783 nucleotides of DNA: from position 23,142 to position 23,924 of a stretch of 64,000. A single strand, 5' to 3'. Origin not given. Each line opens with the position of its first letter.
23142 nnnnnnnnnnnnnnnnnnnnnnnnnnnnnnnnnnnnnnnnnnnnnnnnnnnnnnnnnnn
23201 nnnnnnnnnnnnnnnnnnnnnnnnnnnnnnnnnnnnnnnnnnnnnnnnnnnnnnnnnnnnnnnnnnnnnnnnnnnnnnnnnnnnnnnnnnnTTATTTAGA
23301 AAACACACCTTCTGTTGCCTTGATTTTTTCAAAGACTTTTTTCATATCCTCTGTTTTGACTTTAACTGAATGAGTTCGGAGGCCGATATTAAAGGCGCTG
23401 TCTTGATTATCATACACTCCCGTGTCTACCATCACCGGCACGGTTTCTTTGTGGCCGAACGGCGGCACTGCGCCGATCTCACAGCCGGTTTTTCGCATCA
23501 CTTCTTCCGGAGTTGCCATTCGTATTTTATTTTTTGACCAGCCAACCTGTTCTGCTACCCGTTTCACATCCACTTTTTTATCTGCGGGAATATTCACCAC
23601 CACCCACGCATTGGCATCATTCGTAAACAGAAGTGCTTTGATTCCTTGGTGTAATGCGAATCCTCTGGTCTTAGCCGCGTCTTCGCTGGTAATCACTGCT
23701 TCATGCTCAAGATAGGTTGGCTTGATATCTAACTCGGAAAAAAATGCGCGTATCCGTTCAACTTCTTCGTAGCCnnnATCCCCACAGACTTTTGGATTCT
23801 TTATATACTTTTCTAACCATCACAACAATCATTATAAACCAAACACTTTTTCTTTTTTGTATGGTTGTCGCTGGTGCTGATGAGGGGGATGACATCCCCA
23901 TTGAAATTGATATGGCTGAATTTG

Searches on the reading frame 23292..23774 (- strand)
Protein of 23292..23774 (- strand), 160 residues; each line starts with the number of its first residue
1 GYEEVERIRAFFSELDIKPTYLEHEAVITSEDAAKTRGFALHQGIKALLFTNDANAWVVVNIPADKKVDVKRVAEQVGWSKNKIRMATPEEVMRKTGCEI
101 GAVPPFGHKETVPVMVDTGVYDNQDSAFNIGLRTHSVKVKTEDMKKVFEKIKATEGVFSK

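Call 95: search_protein_families(library=pfam, proteins=[window:23292-23774:-], max_evalue=0.01)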
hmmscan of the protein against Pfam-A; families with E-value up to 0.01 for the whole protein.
window:23292-23774:- (160 aa): 1 family
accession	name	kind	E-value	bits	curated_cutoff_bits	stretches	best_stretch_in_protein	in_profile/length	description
PF04073.20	tRNA_edit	-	7.3e-29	100.8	25.5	1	24-146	1-122/123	Aminoacyl-tRNA editing domain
